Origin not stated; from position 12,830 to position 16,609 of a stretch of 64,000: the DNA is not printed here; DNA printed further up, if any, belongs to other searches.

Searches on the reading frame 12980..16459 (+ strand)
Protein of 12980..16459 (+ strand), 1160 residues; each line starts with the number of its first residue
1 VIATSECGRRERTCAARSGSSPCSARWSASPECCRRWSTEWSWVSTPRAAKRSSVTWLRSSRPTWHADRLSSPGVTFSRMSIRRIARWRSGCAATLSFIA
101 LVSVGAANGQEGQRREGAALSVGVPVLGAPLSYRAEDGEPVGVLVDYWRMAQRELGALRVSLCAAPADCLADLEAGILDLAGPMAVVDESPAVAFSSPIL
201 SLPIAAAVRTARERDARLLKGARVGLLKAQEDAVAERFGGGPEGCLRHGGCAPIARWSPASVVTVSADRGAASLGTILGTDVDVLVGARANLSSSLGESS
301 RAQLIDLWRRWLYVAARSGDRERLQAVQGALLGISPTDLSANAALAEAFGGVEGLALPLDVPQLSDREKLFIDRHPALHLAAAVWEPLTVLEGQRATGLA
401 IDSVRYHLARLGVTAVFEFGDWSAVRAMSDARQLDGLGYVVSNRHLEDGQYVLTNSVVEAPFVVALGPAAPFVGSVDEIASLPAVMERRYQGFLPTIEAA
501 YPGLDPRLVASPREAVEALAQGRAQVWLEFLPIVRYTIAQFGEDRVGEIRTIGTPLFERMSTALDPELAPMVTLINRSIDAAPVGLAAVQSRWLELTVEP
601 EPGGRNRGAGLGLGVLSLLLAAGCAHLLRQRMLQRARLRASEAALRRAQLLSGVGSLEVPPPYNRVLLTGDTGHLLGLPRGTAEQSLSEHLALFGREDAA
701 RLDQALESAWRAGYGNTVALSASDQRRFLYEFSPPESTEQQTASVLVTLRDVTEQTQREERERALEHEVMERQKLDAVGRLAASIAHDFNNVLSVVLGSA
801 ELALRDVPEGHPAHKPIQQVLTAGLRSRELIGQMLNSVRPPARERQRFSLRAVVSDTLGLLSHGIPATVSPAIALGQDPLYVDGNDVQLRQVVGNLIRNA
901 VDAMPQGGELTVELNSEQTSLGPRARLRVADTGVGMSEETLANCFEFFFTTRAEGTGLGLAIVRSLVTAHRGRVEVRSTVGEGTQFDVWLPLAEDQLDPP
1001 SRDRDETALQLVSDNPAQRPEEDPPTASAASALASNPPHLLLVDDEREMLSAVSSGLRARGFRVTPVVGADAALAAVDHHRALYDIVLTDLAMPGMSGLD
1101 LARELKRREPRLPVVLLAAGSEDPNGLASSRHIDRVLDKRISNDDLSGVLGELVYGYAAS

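Call 74: search_protein_families(library=pfam, proteins=[window:12980-16459:+], max_evalue=0.00001)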
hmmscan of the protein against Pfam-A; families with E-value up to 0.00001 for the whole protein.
window:12980-16459:+ (1160 aa): 3 families
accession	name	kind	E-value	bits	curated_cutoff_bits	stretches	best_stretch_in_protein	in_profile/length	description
PF02518.31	HATPase_c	-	2.7e-26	92.6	26.4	1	885-993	2-110/111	Histidine kinase-, DNA gyrase B-, and HSP90-like ATPase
PF00072.30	Response_reg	-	7.7e-17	61.9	30.2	1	1041-1146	2-106/111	Response regulator receiver domain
PF00497.25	SBP_bac_3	-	1.3e-09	38.3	26.4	1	121-330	2-112/132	Bacterial extracellular solute-binding proteins, family 3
